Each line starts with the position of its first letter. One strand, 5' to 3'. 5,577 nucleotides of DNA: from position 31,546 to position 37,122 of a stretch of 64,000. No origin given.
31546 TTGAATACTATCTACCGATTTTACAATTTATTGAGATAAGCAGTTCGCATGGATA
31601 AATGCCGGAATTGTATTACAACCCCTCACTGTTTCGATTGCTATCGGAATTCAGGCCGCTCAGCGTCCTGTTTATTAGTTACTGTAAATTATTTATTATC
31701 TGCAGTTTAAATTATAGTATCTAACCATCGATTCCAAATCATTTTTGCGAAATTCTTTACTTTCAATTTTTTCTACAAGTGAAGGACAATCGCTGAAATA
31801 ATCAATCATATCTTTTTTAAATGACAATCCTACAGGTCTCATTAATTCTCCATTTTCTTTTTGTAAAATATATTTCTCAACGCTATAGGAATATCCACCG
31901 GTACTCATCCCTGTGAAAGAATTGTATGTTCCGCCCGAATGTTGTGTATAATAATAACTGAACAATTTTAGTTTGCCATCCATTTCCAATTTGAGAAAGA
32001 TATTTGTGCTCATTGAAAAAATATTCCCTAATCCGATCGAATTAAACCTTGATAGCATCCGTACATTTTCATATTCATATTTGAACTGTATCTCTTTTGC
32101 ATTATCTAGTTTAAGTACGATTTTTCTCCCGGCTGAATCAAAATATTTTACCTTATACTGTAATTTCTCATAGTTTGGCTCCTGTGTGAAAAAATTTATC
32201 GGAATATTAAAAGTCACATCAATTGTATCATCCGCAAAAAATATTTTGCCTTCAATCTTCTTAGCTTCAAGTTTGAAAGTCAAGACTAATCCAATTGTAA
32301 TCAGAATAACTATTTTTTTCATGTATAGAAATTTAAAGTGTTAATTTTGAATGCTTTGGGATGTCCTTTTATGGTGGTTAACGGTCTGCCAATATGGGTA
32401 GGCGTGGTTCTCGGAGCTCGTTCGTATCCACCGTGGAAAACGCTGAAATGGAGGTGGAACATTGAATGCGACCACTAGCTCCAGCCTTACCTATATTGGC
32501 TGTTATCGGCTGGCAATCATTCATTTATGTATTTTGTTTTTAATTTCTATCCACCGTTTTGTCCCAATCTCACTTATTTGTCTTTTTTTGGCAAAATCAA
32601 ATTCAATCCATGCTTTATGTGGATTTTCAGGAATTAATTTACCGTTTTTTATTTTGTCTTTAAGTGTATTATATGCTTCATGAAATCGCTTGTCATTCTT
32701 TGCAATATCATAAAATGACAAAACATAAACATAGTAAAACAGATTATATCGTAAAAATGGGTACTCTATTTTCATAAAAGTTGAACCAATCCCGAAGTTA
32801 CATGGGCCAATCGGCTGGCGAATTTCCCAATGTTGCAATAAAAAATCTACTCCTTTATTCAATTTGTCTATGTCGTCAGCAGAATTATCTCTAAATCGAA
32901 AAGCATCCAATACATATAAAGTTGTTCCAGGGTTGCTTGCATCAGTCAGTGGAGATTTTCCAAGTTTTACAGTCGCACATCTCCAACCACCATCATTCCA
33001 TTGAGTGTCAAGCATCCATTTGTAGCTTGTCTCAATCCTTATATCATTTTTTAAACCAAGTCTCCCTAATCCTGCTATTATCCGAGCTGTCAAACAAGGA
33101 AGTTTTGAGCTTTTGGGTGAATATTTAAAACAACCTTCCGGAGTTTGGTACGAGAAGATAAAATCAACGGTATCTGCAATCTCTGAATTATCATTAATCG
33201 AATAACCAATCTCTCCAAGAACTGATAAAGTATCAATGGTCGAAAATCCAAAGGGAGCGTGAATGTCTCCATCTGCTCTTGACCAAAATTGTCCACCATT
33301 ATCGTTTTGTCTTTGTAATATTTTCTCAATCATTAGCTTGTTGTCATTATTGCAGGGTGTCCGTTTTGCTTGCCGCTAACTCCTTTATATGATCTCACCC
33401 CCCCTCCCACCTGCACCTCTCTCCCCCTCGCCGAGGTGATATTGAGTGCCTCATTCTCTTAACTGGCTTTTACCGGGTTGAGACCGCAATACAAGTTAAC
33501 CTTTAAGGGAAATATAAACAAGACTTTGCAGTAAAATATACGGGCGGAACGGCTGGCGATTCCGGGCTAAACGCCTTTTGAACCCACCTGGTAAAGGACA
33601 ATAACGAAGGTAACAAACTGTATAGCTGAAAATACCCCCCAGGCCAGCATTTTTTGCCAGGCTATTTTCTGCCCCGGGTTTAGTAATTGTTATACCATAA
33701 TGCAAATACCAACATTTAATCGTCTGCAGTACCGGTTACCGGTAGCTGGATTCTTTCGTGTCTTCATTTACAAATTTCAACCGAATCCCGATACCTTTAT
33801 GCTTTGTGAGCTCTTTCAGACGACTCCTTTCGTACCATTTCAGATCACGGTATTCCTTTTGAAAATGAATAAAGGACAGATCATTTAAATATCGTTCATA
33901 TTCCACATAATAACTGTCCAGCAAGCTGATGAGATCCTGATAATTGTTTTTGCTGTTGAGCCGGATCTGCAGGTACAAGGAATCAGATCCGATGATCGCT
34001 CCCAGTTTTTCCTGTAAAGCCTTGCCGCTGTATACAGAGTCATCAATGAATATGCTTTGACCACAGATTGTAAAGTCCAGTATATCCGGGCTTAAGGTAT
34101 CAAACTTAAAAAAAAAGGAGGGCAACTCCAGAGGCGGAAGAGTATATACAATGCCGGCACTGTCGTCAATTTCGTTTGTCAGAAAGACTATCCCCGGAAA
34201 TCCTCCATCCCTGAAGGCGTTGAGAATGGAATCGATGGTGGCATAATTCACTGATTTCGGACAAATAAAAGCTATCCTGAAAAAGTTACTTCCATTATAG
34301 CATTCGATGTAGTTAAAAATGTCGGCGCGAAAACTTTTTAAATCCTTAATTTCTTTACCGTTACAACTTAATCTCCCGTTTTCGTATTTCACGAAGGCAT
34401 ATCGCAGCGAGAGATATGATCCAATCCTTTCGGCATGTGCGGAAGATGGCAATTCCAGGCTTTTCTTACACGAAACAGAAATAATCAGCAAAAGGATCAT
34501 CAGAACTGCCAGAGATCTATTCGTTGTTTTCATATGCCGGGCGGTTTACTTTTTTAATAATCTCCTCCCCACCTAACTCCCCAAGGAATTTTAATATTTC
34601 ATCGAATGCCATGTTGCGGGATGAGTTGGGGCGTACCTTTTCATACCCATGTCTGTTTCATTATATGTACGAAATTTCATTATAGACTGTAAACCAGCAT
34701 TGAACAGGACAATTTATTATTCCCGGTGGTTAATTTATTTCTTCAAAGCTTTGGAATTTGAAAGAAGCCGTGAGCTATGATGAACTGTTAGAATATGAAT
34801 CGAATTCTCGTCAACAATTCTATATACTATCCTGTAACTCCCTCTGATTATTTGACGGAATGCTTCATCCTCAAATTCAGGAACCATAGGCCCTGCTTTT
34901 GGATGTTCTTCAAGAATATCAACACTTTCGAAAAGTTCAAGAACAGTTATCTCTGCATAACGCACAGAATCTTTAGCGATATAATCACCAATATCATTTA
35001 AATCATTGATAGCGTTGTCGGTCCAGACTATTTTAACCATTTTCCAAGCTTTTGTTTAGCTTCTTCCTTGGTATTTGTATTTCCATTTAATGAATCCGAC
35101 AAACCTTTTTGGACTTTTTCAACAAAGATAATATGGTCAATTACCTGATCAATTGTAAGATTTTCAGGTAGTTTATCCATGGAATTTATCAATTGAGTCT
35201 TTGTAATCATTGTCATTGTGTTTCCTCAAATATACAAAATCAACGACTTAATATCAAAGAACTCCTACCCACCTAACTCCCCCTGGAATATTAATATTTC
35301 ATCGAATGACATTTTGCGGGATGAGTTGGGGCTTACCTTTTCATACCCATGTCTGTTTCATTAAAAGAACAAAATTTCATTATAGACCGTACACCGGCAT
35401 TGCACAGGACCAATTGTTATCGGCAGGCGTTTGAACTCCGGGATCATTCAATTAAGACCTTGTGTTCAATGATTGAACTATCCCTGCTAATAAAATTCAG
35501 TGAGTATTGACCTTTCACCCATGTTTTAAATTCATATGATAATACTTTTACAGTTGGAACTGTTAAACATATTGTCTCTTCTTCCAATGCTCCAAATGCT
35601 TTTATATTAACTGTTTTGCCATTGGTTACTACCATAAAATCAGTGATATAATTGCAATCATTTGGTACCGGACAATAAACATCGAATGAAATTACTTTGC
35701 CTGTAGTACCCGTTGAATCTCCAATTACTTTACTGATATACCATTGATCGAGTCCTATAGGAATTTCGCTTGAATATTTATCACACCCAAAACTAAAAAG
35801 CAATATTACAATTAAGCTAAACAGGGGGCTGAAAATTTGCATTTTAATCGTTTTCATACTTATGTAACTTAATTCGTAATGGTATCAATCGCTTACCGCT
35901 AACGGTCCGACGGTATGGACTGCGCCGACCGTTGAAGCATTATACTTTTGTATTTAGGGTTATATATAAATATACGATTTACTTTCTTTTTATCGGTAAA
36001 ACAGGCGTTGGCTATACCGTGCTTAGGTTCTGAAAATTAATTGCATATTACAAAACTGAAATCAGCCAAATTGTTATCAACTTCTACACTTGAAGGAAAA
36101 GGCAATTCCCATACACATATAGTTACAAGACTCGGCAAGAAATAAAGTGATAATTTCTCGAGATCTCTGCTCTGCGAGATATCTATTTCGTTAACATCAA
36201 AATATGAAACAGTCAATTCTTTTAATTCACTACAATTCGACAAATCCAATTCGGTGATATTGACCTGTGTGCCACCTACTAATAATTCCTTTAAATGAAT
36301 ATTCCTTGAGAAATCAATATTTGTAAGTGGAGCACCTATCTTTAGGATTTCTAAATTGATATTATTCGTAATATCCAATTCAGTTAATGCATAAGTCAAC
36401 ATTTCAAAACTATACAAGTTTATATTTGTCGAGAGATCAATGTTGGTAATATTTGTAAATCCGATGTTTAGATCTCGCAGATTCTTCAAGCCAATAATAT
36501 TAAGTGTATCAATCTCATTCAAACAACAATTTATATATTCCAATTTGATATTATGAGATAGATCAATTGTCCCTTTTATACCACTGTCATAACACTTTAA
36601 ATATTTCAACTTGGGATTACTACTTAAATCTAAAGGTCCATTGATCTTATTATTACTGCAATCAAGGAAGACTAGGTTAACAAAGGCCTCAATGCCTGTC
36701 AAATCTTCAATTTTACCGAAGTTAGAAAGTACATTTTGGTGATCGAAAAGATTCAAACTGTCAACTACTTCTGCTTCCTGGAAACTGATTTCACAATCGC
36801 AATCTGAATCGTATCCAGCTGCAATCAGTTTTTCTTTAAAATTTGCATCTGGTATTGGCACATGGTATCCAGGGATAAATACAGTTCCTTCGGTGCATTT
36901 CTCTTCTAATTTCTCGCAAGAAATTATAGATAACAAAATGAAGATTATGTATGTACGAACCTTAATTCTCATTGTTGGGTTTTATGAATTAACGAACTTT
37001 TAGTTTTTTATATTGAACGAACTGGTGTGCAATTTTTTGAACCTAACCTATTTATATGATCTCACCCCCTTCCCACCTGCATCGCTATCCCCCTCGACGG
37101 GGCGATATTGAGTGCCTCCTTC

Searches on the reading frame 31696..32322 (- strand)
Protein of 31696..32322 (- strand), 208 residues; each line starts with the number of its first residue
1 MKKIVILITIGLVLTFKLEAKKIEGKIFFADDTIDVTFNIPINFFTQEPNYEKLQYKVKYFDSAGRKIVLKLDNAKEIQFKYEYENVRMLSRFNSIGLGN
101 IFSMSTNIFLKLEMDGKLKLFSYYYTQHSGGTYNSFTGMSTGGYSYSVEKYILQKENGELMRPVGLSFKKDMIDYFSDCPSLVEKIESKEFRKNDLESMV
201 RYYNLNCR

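Call 5: search_protein_families(library=ncbifam, proteins=[window:31696-32322:-], max_evalue=0.1)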
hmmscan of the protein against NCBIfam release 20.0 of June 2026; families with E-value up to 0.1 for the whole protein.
window:31696-32322:- (208 aa): 0 families

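Call 100: search_protein_families(library=pfam, proteins=[window:31696-32322:-], max_evalue=0.05)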
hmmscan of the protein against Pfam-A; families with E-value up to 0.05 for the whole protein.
window:31696-32322:- (208 aa): 1 family
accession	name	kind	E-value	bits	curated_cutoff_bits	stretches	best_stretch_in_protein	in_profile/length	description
PF04597.19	Ribophorin_I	-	0.032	13.7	25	1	20-102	344-428/437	Ribophorin I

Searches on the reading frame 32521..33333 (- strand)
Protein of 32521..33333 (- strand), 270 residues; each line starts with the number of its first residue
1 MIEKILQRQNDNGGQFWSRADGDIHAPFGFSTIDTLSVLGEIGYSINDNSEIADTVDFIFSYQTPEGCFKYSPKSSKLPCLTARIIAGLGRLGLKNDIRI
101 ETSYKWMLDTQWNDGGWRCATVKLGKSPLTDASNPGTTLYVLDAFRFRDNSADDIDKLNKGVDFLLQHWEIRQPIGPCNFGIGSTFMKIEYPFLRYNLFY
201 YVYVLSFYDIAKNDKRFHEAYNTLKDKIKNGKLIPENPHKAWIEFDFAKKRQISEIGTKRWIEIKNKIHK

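Call 3: search_protein_families(library=pfam, proteins=[window:32521-33333:-], max_evalue=0.1)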
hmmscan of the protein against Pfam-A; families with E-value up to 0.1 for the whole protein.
window:32521-33333:- (270 aa): 3 families
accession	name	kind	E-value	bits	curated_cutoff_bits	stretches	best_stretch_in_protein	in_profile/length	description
PF13243.12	SQHop_cyclase_C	-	2.5e-05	23.9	26.1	1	34-168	144-277/319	Squalene-hopene cyclase C-terminal domain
PF00432.27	Prenyltrans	-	0.015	15.1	26.5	1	7-118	110-217/304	Prenyltransferase alpha-alpha toroid domain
PF07678.20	TED_complement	-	0.055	13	22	0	45-71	109-135/312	A-macroglobulin TED domain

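Call 4: search_protein_families(library=padloc, proteins=[window:32521-33333:-], max_evalue=0.1)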
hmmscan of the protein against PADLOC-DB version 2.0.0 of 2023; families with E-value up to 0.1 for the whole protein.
window:32521-33333:- (270 aa): 0 families

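Call 5: search_protein_families(library=ncbifam, proteins=[window:32521-33333:-], max_evalue=0.1)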
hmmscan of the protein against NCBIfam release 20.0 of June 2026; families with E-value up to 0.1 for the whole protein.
window:32521-33333:- (270 aa): 2 families
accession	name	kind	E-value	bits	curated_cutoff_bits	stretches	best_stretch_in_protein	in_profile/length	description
TIGR01787.1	squalene_cyclas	subfamily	4.3e-05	22.3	322.7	1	50-169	459-581/622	squalene/oxidosqualene cyclases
TIGR01507.1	hopene_cyclase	equivalog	0.032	12.6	431.1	1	36-168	461-593/640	squalene--hopene cyclase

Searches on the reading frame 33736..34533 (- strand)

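Call 3: search_protein_families(library=pfam, proteins=[window:33736-34533:-], max_evalue=0.1)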
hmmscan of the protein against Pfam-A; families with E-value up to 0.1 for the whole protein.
window:33736-34533:- (265 aa): 2 families
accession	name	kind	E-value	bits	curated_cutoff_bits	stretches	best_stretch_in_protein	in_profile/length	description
PF02472.21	ExbD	-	0.001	19.6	25.4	0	9-119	18-125/128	Biopolymer transport protein ExbD/TolR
PF13333.12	rve_2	-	0.0078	16.8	22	1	58-80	13-35/56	Integrase core domain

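Call 4: search_protein_families(library=padloc, proteins=[window:33736-34533:-], max_evalue=0.1)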
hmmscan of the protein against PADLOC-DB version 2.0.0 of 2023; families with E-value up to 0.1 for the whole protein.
window:33736-34533:- (265 aa): 1 family
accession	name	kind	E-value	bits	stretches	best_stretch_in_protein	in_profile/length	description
PDLC04745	PDC-M63A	-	0.0012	17.4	1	161-252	35-125/133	-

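Call 5: search_protein_families(library=ncbifam, proteins=[window:33736-34533:-], max_evalue=0.1)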
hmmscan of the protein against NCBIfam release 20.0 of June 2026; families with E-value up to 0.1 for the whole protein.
window:33736-34533:- (265 aa): 1 family
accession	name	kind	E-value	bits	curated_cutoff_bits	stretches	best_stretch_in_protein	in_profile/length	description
NF041286.1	lipo_GerS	equivalog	0.021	14.2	175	1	1-101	1-91/196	germination lipoprotein GerS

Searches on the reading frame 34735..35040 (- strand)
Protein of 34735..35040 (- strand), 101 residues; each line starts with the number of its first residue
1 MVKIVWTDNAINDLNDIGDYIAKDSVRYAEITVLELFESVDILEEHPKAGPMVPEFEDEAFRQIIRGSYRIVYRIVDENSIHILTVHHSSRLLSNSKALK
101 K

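Call 3: search_protein_families(library=pfam, proteins=[window:34735-35040:-], max_evalue=0.1)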
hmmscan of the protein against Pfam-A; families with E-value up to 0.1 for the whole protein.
window:34735-35040:- (101 aa): 1 family
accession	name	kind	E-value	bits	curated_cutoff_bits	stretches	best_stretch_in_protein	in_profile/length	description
PF05016.21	ParE_toxin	-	2e-18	67.2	23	1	4-92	1-88/89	ParE toxin of type II toxin-antitoxin system, parDE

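Call 4: search_protein_families(library=padloc, proteins=[window:34735-35040:-], max_evalue=0.1)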
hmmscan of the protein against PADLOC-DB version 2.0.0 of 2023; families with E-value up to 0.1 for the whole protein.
window:34735-35040:- (101 aa): 0 families

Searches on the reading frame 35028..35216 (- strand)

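Call 3: search_protein_families(library=pfam, proteins=[window:35028-35216:-], max_evalue=0.1)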
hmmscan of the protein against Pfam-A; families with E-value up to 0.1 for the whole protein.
window:35028-35216:- (62 aa): 0 families

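Call 4: search_protein_families(library=padloc, proteins=[window:35028-35216:-], max_evalue=0.1)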
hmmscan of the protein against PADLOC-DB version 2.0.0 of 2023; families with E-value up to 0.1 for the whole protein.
window:35028-35216:- (62 aa): 1 family
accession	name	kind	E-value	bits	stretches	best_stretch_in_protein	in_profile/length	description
PDLC00705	Effector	-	0.017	13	1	11-57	100-146/203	2TM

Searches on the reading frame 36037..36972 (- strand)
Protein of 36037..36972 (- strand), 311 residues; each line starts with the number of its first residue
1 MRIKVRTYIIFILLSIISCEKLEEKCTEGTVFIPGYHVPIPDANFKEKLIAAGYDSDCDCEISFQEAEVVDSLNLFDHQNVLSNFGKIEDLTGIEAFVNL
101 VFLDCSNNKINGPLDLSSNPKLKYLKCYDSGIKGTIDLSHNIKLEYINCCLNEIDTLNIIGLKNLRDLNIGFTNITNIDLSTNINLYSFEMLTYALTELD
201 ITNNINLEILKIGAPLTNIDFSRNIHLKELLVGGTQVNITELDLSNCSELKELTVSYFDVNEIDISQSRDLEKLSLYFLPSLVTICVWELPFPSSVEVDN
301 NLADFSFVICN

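Call 3: search_protein_families(library=pfam, proteins=[window:36037-36972:-], max_evalue=0.1)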
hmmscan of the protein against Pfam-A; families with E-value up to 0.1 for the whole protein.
window:36037-36972:- (311 aa): 2 families
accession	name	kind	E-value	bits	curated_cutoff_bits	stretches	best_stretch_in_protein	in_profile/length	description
PF23952.1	LRR_EndoS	-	7.3e-08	33.1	27.9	1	62-183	10-116/116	Endo-beta-N-acetylglucosaminidase EndoS LRR domain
PF12799.13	LRR_4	-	1.7e-06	28.5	27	1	99-130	2-33/44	Leucine Rich repeats (2 copies)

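Call 4: search_protein_families(library=padloc, proteins=[window:36037-36972:-], max_evalue=0.1)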
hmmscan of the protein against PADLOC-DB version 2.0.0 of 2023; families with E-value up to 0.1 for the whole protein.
window:36037-36972:- (311 aa): 0 families

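Call 5: search_protein_families(library=ncbifam, proteins=[window:36037-36972:-], max_evalue=0.1)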
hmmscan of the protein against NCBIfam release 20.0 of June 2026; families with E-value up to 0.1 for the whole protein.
window:36037-36972:- (311 aa): 4 families
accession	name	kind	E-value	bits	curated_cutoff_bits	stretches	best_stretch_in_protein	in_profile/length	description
NF033187.0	internalin_J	exception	6.7e-17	61.1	1700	1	94-270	153-327/846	class 1 internalin InlJ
TIGR02167.2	Liste_lipo_26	repeat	0.0016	18.1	30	0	245-260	3-18/26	PARCEL repeat-containing surface protein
NF041400.1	XopAE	equivalog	0.0019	17.2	600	1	195-302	114-219/478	type III secretion system effector XopAE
NF033190.2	inl_like_NEAT_1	exception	0.01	14.1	1275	1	74-263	263-431/754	NEAT domain-containing leucine-rich repeat protein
